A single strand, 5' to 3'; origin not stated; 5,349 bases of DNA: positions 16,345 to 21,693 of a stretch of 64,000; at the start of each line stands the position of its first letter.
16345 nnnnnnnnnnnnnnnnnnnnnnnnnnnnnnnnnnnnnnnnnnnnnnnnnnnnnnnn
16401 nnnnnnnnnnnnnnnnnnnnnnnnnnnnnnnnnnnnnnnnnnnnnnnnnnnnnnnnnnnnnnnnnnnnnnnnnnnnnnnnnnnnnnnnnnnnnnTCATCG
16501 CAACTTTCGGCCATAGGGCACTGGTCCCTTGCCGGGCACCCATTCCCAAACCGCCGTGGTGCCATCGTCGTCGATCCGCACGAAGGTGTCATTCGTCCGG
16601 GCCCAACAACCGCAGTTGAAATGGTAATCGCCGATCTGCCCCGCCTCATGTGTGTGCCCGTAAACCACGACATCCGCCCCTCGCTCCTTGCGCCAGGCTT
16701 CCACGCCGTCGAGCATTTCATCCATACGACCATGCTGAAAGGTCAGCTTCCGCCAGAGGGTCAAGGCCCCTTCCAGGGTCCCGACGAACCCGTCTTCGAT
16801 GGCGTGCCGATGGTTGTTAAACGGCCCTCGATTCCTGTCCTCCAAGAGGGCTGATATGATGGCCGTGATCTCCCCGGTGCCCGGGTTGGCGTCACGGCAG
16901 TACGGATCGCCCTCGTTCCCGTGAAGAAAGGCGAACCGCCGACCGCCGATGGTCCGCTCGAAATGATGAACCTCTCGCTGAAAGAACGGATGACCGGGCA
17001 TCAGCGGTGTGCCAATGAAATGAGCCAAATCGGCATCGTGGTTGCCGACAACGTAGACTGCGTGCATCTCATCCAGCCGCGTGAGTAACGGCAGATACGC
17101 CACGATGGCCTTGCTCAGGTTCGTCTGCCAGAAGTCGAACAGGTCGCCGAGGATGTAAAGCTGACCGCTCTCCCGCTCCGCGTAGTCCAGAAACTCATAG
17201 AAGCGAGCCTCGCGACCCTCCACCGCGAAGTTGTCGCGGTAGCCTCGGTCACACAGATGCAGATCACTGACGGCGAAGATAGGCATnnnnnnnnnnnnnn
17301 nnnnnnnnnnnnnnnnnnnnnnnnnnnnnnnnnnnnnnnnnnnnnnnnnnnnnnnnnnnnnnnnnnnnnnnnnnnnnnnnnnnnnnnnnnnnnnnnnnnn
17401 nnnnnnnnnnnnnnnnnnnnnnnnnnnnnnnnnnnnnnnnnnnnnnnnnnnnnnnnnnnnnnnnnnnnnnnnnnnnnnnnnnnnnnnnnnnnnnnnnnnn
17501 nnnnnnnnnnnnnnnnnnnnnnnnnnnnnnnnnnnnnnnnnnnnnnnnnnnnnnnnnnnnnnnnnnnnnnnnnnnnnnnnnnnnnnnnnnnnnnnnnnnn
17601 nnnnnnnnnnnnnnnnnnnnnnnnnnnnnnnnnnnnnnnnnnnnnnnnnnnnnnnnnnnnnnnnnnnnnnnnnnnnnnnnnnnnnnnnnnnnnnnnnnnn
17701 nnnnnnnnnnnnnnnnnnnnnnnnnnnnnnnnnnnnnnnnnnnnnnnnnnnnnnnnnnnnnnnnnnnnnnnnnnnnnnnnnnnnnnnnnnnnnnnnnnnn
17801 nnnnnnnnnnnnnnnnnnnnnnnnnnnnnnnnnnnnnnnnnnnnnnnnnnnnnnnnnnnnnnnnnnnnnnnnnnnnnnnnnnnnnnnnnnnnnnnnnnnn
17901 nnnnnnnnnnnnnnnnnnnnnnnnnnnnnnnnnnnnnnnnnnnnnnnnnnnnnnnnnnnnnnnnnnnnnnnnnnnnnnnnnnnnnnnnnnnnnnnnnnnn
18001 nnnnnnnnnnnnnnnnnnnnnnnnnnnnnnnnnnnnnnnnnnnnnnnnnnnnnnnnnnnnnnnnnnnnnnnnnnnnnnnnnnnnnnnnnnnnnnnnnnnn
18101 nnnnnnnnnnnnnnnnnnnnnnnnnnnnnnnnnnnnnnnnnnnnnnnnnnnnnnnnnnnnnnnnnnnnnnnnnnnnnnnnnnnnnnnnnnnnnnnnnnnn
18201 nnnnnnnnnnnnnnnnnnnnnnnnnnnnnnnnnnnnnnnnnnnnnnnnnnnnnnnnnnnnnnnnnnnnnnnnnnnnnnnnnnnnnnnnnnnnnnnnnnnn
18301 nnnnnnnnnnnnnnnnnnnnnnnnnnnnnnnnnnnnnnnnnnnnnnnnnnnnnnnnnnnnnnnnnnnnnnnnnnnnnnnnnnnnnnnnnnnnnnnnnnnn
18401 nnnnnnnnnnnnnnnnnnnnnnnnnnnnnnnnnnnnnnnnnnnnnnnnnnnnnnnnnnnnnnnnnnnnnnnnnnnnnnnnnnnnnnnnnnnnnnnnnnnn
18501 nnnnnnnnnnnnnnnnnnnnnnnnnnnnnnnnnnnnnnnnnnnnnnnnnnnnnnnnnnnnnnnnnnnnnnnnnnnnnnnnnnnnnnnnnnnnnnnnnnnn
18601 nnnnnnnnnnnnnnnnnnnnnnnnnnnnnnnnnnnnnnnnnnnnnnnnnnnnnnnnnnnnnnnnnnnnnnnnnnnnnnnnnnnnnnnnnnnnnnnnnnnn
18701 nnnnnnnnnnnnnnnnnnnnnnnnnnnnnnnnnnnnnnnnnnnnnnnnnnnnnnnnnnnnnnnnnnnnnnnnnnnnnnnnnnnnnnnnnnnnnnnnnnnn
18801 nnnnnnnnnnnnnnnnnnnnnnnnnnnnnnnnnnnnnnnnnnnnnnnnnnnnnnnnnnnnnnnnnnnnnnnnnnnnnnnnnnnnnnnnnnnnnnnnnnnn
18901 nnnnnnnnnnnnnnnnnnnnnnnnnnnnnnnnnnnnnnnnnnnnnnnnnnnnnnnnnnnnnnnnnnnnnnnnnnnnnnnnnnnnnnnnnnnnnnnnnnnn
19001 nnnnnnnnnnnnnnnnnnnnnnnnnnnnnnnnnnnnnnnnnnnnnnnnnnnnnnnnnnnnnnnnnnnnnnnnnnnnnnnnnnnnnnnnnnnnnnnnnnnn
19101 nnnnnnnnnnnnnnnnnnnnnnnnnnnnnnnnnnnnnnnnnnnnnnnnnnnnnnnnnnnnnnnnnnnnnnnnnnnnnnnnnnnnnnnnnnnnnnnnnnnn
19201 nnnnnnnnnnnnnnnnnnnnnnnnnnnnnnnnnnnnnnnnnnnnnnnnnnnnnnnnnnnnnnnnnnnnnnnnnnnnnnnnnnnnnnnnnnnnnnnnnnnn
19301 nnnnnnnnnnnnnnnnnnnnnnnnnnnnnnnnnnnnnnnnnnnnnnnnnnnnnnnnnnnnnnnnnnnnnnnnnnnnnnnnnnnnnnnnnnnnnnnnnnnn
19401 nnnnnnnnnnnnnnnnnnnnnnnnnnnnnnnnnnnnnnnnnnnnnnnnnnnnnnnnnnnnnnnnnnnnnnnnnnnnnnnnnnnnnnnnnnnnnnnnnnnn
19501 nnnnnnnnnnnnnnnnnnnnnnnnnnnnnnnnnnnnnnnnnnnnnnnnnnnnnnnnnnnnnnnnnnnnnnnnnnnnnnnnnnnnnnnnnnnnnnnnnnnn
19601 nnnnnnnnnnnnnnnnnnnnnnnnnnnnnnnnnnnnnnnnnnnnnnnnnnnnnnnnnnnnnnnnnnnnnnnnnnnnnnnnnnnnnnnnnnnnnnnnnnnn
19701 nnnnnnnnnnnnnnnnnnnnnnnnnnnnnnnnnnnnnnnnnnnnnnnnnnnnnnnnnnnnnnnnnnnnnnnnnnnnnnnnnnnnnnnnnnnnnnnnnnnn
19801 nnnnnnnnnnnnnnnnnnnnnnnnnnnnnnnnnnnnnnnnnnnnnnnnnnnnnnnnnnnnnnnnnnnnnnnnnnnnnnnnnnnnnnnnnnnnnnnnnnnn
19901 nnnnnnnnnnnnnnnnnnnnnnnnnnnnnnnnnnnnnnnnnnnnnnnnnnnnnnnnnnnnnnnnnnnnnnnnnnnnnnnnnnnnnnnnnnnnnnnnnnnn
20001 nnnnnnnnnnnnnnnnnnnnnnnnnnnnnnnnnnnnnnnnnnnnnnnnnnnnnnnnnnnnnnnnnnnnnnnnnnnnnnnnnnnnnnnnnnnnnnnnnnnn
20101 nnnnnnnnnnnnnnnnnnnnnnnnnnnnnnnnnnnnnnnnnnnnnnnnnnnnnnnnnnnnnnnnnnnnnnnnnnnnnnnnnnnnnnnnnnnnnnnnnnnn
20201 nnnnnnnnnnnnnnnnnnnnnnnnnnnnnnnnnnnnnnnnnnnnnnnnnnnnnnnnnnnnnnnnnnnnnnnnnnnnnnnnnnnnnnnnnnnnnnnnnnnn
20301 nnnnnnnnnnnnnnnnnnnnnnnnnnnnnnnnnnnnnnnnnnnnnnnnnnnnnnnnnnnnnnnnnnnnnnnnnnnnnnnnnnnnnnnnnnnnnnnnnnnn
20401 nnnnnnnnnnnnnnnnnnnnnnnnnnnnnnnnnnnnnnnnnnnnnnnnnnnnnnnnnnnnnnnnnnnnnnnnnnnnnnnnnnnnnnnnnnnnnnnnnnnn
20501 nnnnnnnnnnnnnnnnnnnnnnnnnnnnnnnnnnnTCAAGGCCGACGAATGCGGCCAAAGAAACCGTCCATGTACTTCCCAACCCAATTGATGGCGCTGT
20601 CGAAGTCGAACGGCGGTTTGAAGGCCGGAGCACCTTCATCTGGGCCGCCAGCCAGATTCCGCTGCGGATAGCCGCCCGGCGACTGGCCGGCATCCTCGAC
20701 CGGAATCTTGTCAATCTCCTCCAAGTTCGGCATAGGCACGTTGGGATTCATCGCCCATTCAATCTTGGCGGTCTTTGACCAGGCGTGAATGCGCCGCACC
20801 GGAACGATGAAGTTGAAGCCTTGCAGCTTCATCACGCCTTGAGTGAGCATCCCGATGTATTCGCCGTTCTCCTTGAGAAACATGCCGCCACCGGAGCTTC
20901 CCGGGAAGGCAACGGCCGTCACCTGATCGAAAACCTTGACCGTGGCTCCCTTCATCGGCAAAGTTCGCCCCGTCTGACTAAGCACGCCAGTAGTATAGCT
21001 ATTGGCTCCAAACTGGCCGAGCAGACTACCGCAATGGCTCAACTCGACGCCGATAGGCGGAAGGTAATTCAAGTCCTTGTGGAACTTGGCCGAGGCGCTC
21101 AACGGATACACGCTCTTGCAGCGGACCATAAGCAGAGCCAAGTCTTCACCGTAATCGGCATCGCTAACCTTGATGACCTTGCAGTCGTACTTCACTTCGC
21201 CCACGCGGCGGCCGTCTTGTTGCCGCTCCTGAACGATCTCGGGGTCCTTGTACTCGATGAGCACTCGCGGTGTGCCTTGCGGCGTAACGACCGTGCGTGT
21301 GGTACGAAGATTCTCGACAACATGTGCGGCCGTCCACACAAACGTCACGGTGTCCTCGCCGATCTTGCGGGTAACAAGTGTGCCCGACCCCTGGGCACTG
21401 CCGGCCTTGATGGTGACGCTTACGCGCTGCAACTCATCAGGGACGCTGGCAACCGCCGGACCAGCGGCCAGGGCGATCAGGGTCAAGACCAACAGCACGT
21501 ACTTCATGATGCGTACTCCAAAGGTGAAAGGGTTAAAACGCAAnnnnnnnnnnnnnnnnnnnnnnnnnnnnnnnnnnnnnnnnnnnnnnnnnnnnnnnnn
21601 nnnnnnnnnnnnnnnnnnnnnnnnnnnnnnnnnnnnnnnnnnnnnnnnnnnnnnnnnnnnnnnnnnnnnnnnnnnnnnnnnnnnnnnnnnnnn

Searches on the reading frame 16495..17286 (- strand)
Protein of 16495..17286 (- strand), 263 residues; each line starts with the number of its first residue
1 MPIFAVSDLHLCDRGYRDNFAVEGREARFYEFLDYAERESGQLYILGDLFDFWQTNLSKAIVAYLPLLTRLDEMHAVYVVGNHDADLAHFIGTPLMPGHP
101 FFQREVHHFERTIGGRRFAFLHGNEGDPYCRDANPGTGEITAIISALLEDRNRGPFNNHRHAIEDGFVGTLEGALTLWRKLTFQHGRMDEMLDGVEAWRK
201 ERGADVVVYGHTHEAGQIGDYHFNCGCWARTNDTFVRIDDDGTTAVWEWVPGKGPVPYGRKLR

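Call 31: search_protein_families(library=pfam, proteins=[window:16495-17286:-], max_evalue=0.001)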
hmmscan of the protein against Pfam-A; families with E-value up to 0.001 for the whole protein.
window:16495-17286:- (263 aa): 2 families
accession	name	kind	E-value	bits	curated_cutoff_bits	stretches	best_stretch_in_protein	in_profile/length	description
PF00149.33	Metallophos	-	6.1e-12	46.8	21.5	1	1-214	1-190/191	Calcineurin-like phosphoesterase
PF12850.12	Metallophos_2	-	6.8e-09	36.4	27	0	1-125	1-91/154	Calcineurin-like phosphoesterase superfamily domain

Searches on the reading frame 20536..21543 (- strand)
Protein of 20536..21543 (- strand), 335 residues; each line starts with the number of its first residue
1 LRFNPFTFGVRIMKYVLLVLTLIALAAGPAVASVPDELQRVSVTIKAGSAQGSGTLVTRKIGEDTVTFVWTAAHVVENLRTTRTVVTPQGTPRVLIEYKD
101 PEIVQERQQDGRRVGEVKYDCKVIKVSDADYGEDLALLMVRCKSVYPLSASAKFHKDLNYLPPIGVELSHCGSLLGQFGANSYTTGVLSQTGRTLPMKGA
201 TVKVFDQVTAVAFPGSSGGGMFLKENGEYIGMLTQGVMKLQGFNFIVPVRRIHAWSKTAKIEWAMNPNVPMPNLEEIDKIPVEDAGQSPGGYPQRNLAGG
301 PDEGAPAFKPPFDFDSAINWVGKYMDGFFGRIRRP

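Call 32: search_protein_families(library=pfam, proteins=[window:20536-21543:-], max_evalue=0.001)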
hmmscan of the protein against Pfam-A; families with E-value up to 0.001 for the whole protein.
window:20536-21543:- (335 aa): 1 family
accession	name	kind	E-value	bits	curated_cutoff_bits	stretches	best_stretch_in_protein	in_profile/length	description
PF13365.12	Trypsin_2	-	3.9e-06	28.1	27.6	1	52-232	1-144/144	Trypsin-like peptidase domain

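Call 34: find_related_loci(query=window:20536-21543:-, collection=viral_contigs, flank=3000)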
Query window:20536-21543:- (335 aa) in viral_contigs; peptide patterns used: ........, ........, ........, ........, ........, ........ (x = any residue, [..] = any of these).
20 stretches matched a pattern; 14 encode a relative of the query (tblastn E <= 1e-3); 14 distinct loci.
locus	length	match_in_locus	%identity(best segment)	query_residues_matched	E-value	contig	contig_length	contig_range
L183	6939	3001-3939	85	13-325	0e+0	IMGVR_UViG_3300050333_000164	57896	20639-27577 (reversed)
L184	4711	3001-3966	80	6-326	0e+0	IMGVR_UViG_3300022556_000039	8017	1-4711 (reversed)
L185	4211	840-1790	84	9-324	0e+0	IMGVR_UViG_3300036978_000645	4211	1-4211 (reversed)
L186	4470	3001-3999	79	1-335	4e-178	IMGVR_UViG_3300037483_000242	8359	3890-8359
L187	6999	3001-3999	79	1-335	8e-176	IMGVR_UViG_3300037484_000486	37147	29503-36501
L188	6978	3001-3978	81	6-335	1e-175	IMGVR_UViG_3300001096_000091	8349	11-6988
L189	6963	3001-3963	79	6-325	4e-175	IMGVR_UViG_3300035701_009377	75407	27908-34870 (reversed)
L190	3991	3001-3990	79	1-332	1e-176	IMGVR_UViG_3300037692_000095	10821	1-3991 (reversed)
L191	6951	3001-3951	83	9-326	7e-169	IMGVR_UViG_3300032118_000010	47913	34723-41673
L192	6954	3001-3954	86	9-325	0e+0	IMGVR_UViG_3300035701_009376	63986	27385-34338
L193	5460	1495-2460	77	13-331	4e-163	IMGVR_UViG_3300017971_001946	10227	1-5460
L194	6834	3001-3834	75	13-291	3e-142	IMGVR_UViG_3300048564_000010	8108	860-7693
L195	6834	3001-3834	75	13-291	3e-142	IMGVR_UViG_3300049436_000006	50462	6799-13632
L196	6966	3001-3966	82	6-326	0e+0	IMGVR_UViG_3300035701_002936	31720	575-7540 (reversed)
